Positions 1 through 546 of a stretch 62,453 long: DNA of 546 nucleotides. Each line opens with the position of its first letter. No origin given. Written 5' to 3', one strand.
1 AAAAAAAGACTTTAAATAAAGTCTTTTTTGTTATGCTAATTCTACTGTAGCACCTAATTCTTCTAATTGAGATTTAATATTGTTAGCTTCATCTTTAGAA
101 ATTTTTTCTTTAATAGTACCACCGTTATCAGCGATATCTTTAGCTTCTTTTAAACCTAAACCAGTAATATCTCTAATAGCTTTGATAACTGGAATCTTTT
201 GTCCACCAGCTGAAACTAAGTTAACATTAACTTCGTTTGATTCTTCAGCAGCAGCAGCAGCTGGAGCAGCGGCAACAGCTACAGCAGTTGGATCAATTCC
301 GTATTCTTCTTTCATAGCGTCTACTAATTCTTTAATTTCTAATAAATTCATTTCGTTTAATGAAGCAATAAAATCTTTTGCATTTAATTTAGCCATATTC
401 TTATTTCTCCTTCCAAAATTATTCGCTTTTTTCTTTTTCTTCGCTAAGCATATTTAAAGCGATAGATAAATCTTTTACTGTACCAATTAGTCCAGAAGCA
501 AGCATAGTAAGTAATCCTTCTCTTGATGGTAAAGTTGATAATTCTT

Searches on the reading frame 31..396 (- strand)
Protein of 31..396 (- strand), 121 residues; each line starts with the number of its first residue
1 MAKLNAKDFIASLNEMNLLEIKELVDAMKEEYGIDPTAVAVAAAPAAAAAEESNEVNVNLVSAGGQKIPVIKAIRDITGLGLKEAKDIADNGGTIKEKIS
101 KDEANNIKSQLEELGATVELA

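Call 47: find_encoding_contigs(protein=window:31-396:-, flank=10000, max_places=3)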
Protein window:31-396:- (121 aa): 24 contigs read that carry it; 3 places shown.
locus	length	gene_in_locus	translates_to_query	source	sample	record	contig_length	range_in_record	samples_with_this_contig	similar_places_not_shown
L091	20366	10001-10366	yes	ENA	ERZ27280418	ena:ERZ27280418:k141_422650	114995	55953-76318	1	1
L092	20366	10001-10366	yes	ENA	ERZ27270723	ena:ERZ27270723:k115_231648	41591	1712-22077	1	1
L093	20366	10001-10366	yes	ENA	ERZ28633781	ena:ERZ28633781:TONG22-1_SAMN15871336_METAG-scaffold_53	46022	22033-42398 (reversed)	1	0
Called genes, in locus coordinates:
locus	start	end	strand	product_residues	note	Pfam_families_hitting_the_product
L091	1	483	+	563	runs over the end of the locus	PF03485:Arg_tRNA_synt_N, PF00750:tRNA-synt_1d, PF05746:DALR_1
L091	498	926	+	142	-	-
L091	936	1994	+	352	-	PF03462:PCRF, PF00472:RF-1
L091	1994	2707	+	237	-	PF05175:MTS, PF06325:PrmA, PF13847:Methyltransf_31, PF08241:Methyltransf_11, PF08242:Methyltransf_12, PF13649:Methyltransf_25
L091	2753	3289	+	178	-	PF09551:Spore_II_R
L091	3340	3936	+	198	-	PF03779:SPW (faint), PF03729:DUF308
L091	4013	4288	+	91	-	PF04026:SpoVG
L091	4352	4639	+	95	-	PF07873:YabP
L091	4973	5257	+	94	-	PF04977:DivIC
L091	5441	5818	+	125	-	PF00636:Ribonuclease_3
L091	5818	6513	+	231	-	PF08032:SpoU_sub_bind, PF00588:SpoU_methylase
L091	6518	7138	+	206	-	PF04542:Sigma70_r2 (weak), PF00196:GerE (weak), PF08281:Sigma70_r4_2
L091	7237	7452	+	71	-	PF00584:SecE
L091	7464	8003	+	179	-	PF02357:NusG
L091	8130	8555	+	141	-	PF03946:Ribosomal_L11_N, PF00298:Ribosomal_L11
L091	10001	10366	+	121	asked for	PF16320:Ribosomal_L12_N, PF00542:Ribosomal_L12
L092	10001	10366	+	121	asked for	PF16320:Ribosomal_L12_N, PF00542:Ribosomal_L12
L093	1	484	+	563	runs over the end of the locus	PF03485:Arg_tRNA_synt_N, PF00750:tRNA-synt_1d, PF05746:DALR_1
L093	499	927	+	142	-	-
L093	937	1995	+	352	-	PF03462:PCRF, PF00472:RF-1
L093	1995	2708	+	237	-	PF05175:MTS, PF06325:PrmA, PF13847:Methyltransf_31, PF08241:Methyltransf_11, PF08242:Methyltransf_12, PF13649:Methyltransf_25, PF07669:Eco57I (faint)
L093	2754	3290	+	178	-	PF09551:Spore_II_R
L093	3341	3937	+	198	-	PF03779:SPW (faint), PF03729:DUF308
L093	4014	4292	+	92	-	PF04026:SpoVG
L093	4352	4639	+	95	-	PF07873:YabP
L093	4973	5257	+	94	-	PF04977:DivIC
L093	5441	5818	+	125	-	PF00636:Ribonuclease_3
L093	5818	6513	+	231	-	PF08032:SpoU_sub_bind, PF00588:SpoU_methylase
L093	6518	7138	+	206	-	PF04542:Sigma70_r2 (weak), PF00196:GerE (weak), PF08281:Sigma70_r4_2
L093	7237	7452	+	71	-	PF00584:SecE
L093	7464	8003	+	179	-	PF02357:NusG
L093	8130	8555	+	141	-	PF03946:Ribosomal_L11_N, PF00298:Ribosomal_L11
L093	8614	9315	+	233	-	PF00687:Ribosomal_L1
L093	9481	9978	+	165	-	PF00466:Ribosomal_L10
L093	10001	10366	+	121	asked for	PF16320:Ribosomal_L12_N, PF00542:Ribosomal_L12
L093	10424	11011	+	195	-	PF05175:MTS, PF06325:PrmA (weak), PF13847:Methyltransf_31 (weak), PF08242:Methyltransf_12 (weak), PF13649:Methyltransf_25 (weak)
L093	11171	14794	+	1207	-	PF04563:RNA_pol_Rpb2_1, PF04561:RNA_pol_Rpb2_2, PF04565:RNA_pol_Rpb2_3, PF10385:RNA_pol_Rpb2_45, PF00562:RNA_pol_Rpb2_6, PF04560:RNA_pol_Rpb2_7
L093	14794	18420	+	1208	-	PF04997:RNA_pol_Rpb1_1, PF00623:RNA_pol_Rpb1_2, PF04983:RNA_pol_Rpb1_3, PF05000:RNA_pol_Rpb1_4, PF04998:RNA_pol_Rpb1_5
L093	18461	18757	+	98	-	PF13240:Zn_Ribbon_1 (faint)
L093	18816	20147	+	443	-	PF01171:ATP_bind_3, PF01507:PAPS_reduct, PF11734:TilS_C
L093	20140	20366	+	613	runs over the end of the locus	PF06480:FtsH_ext, PF00004:AAA, PF07728:AAA_5 (weak), PF17862:AAA_lid_3, PF01434:Peptidase_M41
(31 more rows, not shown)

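Call 48: find_encoding_contigs(protein=L093:18816-20147:+, flank=10000, max_places=4)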
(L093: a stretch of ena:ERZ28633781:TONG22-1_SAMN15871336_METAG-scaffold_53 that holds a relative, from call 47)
Protein L093:18816-20147:+ (443 aa): 2 contigs read that carry it; 1 place shown.
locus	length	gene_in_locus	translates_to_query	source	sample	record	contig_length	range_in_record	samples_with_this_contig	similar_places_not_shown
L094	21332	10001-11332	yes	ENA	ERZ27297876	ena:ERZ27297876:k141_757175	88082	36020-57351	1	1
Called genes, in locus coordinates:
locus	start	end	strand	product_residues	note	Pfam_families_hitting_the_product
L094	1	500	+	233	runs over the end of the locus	PF00687:Ribosomal_L1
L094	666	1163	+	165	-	PF00466:Ribosomal_L10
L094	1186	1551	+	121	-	PF16320:Ribosomal_L12_N, PF00542:Ribosomal_L12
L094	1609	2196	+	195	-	PF05175:MTS, PF06325:PrmA (weak), PF13847:Methyltransf_31 (weak), PF08242:Methyltransf_12 (weak), PF13649:Methyltransf_25 (weak)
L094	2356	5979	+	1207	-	PF04563:RNA_pol_Rpb2_1, PF04561:RNA_pol_Rpb2_2, PF04565:RNA_pol_Rpb2_3, PF10385:RNA_pol_Rpb2_45, PF00562:RNA_pol_Rpb2_6, PF04560:RNA_pol_Rpb2_7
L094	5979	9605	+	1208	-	PF04997:RNA_pol_Rpb1_1, PF00623:RNA_pol_Rpb1_2, PF04983:RNA_pol_Rpb1_3, PF05000:RNA_pol_Rpb1_4, PF04998:RNA_pol_Rpb1_5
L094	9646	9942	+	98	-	PF13240:Zn_Ribbon_1 (faint)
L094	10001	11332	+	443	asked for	PF01171:ATP_bind_3, PF01507:PAPS_reduct, PF11734:TilS_C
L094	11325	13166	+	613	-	PF06480:FtsH_ext, PF00004:AAA, PF07728:AAA_5 (weak), PF17862:AAA_lid_3, PF01434:Peptidase_M41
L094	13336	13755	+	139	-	PF00164:Ribosom_S12_S23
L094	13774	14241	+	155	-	PF00177:Ribosomal_S7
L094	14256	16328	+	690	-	PF00009:GTP_EFTU, PF03144:GTP_EFTU_D2, PF22042:EF-G_D2, PF14492:EFG_III, PF16658:RF3_C (weak), PF03764:EFG_IV, PF00679:EFG_C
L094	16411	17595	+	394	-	PF00009:GTP_EFTU, PF03144:GTP_EFTU_D2, PF03143:GTP_EFTU_D3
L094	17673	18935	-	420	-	PF02388:FemAB, PF13480:Acetyltransf_6 (weak)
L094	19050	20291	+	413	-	PF03952:Enolase_N, PF00113:Enolase_C, PF13378:MR_MLE_C (weak)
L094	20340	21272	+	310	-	PF01699:Na_Ca_ex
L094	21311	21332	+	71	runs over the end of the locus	PF03840:SecG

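Call 49: find_encoding_contigs(protein=L094:20340-21272:+, flank=10000, max_places=3)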
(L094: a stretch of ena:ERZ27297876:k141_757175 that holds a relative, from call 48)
Protein L094:20340-21272:+ (310 aa): 3 contigs read that carry it; 2 places shown.
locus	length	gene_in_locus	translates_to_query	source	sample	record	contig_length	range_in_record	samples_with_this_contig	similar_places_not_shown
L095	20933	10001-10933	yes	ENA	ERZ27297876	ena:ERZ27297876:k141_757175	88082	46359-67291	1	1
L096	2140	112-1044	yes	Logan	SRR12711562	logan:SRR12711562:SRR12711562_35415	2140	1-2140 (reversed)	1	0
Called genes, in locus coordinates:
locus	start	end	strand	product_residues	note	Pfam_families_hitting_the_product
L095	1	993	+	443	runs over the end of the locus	PF01171:ATP_bind_3, PF01507:PAPS_reduct, PF11734:TilS_C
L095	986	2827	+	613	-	PF06480:FtsH_ext, PF00004:AAA, PF07728:AAA_5 (weak), PF17862:AAA_lid_3, PF01434:Peptidase_M41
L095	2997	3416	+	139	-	PF00164:Ribosom_S12_S23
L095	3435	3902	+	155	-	PF00177:Ribosomal_S7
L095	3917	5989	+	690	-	PF00009:GTP_EFTU, PF03144:GTP_EFTU_D2, PF22042:EF-G_D2, PF14492:EFG_III, PF16658:RF3_C (weak), PF03764:EFG_IV, PF00679:EFG_C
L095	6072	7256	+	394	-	PF00009:GTP_EFTU, PF03144:GTP_EFTU_D2, PF03143:GTP_EFTU_D3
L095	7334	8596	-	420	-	PF02388:FemAB, PF13480:Acetyltransf_6 (weak)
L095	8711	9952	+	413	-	PF03952:Enolase_N, PF00113:Enolase_C, PF13378:MR_MLE_C (weak)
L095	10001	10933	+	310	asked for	PF01699:Na_Ca_ex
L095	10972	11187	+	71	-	PF03840:SecG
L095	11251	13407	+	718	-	PF22896:OB_RNR_1st (faint), PF08206:OB_RNB, PF17876:CSD2, PF00773:RNB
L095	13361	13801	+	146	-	PF01668:SmpB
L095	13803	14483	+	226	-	PF01048:PNP_UDP_1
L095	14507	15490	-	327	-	PF14262:Cthe_2159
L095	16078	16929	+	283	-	PF02498:Bro-N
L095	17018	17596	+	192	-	-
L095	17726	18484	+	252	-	PF02517:Rce1-like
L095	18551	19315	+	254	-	-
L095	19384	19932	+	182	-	-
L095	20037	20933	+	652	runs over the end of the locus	PF01554:MatE, PF13189:Cytidylate_kin2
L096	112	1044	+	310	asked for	PF01699:Na_Ca_ex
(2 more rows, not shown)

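Call 51: find_encoding_contigs(protein=L095:19384-19932:+, flank=10000, max_places=3)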
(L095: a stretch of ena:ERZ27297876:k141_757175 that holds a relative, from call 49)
Protein L095:19384-19932:+ (182 aa): 3 contigs read that carry it; 3 places shown.
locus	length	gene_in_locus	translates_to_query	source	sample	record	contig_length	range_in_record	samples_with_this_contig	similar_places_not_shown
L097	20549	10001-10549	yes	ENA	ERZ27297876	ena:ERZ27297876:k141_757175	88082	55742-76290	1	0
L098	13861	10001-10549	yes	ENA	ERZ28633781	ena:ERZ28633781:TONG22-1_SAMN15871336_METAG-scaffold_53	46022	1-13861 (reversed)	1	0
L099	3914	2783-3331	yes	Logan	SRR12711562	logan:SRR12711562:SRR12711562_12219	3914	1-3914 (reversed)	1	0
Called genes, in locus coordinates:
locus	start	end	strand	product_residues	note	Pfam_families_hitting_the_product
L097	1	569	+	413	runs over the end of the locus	PF03952:Enolase_N, PF00113:Enolase_C, PF13378:MR_MLE_C (weak)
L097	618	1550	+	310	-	PF01699:Na_Ca_ex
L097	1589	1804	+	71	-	PF03840:SecG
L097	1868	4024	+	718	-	PF22896:OB_RNR_1st (faint), PF08206:OB_RNB, PF17876:CSD2, PF00773:RNB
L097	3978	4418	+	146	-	PF01668:SmpB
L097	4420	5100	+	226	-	PF01048:PNP_UDP_1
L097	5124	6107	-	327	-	PF14262:Cthe_2159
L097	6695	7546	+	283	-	PF02498:Bro-N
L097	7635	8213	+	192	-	-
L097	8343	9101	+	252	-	PF02517:Rce1-like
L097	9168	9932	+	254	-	-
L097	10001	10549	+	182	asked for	-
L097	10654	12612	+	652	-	PF01554:MatE, PF13189:Cytidylate_kin2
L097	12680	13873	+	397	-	PF00768:Peptidase_S11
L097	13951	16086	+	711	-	PF03477:ATP-cone, PF13597:NRDD, PF01228:Gly_radical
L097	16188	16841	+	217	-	-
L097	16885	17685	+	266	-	-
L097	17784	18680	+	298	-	PF00701:DHDPS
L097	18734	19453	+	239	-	-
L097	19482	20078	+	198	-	-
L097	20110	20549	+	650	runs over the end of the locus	PF00270:DEAD (faint), PF04851:ResIII, PF17757:UvrB_inter, PF27431:UvrB_3rd, PF00271:Helicase_C, PF12344:UvrB, PF02151:UVR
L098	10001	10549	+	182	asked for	-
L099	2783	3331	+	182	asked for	-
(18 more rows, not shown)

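Call 52: find_encoding_contigs(protein=L097:19482-20078:+, flank=10000, max_places=4)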
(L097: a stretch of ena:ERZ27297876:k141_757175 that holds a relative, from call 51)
Protein L097:19482-20078:+ (198 aa): 1 contig read that carries it; 1 place shown.
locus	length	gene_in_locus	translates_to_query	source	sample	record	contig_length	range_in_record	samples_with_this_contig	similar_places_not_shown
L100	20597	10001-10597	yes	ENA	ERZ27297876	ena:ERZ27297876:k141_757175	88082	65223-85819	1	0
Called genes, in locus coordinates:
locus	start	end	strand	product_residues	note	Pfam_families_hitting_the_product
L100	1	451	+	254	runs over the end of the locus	-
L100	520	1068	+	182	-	-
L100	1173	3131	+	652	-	PF01554:MatE, PF13189:Cytidylate_kin2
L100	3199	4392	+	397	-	PF00768:Peptidase_S11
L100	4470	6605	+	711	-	PF03477:ATP-cone, PF13597:NRDD, PF01228:Gly_radical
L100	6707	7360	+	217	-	-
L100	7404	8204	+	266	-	-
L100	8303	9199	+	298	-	PF00701:DHDPS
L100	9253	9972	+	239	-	-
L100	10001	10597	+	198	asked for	-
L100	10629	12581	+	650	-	PF00270:DEAD (faint), PF04851:ResIII, PF17757:UvrB_inter, PF27431:UvrB_3rd, PF00271:Helicase_C, PF12344:UvrB, PF02151:UVR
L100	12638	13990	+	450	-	-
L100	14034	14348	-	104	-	PF01381:HTH_3, PF12844:HTH_19, PF13443:HTH_26 (weak), PF13560:HTH_31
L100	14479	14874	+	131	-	PF13240:Zn_Ribbon_1, PF05154:TM2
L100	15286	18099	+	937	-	PF00005:ABC_tran (faint), PF02463:SMC_N (faint), PF03193:RsgA_GTPase (faint), PF13191:AAA_16 (faint), PF13555:AAA_29 (faint), PF20703:nSTAND1 (faint), PF17760:UvrA_inter, PF17755:UvrA_DNA-bind, +1 more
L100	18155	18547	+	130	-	PF04020:Phage_holin_4_2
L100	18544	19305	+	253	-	PF01790:LGT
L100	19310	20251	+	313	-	PF10298:WhiA_N, PF14527:LAGLIDADG_WhiA, PF02650:HTH_WhiA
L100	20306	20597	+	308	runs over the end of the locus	PF07751:Abi_2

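Call 53: find_encoding_contigs(protein=L100:19310-20251:+, flank=10000, max_places=6)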
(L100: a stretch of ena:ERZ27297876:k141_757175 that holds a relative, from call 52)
Protein L100:19310-20251:+ (313 aa): 20 contigs read that carry it; 6 places shown.
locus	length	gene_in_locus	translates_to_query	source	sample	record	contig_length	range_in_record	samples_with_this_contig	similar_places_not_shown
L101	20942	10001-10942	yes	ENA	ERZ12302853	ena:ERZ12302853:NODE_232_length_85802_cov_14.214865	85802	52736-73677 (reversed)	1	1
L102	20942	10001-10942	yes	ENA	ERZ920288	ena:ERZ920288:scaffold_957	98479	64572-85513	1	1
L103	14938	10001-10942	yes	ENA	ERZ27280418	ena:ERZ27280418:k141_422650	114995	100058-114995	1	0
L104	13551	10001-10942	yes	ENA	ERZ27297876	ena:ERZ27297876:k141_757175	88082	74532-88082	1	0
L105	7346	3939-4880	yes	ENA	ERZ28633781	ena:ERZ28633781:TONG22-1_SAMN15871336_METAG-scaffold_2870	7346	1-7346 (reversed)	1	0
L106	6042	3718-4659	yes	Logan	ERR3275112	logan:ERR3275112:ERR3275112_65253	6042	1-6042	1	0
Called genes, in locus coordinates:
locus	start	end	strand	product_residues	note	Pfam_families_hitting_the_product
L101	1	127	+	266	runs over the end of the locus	-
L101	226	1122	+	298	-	PF00701:DHDPS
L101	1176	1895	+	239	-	-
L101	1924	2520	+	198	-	-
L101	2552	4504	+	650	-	PF00270:DEAD (faint), PF04851:ResIII, PF17757:UvrB_inter, PF27431:UvrB_3rd, PF00271:Helicase_C, PF12344:UvrB, PF02151:UVR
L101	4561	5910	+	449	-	-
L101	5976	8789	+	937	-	PF00005:ABC_tran (faint), PF02463:SMC_N (faint), PF03193:RsgA_GTPase (faint), PF13191:AAA_16 (faint), PF13555:AAA_29 (faint), PF20703:nSTAND1 (faint), PF17760:UvrA_inter, PF17755:UvrA_DNA-bind, +1 more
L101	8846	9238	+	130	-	PF04020:Phage_holin_4_2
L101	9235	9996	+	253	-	PF01790:LGT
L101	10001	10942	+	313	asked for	PF10298:WhiA_N, PF14527:LAGLIDADG_WhiA, PF02650:HTH_WhiA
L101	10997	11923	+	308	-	PF07751:Abi_2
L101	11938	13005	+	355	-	PF00089:Trypsin, PF13365:Trypsin_2, PF00595:PDZ, PF13180:PDZ_2, PF17820:PDZ_6 (weak)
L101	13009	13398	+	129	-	-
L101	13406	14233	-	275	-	PF11899:DUF3419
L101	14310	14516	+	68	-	-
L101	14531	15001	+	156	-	-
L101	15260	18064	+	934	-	PF04607:RelA_SpoT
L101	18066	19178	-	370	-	PF14657:Arm-DNA-bind_4 (weak), PF00589:Phage_integrase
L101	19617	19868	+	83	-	-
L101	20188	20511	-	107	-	-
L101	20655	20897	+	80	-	PF02604:PhdYeFM_antitox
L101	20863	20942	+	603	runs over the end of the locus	PF02384:N6_Mtase, PF20473:MmeI_Mtase (faint)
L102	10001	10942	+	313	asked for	PF10298:WhiA_N, PF14527:LAGLIDADG_WhiA, PF02650:HTH_WhiA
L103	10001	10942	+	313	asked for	PF10298:WhiA_N, PF14527:LAGLIDADG_WhiA, PF02650:HTH_WhiA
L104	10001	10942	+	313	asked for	PF10298:WhiA_N, PF14527:LAGLIDADG_WhiA, PF02650:HTH_WhiA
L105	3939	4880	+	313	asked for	PF10298:WhiA_N, PF14527:LAGLIDADG_WhiA, PF02650:HTH_WhiA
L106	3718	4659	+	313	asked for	PF10298:WhiA_N, PF14527:LAGLIDADG_WhiA, PF02650:HTH_WhiA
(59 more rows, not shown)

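Call 54: find_encoding_contigs(protein=L101:20655-20897:+, flank=10000, max_places=2)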
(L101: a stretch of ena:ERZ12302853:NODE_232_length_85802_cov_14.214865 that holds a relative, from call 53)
Protein L101:20655-20897:+ (80 aa): 6 contigs read that carry it; 2 places shown.
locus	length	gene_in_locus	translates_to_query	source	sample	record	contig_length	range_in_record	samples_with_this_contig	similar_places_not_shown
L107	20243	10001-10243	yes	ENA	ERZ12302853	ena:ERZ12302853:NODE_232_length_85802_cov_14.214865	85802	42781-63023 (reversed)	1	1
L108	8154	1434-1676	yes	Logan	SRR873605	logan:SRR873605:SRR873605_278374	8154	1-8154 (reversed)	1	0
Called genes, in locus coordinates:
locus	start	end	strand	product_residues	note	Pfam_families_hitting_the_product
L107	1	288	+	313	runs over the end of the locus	PF10298:WhiA_N, PF14527:LAGLIDADG_WhiA, PF02650:HTH_WhiA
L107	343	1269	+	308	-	PF07751:Abi_2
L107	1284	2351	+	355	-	PF00089:Trypsin, PF13365:Trypsin_2, PF00595:PDZ, PF13180:PDZ_2, PF17820:PDZ_6 (weak)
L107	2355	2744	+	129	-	-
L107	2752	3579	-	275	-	PF11899:DUF3419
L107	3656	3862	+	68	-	-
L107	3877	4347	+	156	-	-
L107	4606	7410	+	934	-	PF04607:RelA_SpoT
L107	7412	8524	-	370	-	PF14657:Arm-DNA-bind_4 (weak), PF00589:Phage_integrase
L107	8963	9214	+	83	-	-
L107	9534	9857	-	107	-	-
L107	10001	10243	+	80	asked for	PF02604:PhdYeFM_antitox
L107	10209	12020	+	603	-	PF02384:N6_Mtase, PF20473:MmeI_Mtase (faint)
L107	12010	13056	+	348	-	PF01420:Methylase_S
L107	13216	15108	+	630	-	PF03235:GmrSD_N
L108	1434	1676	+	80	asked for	PF02604:PhdYeFM_antitox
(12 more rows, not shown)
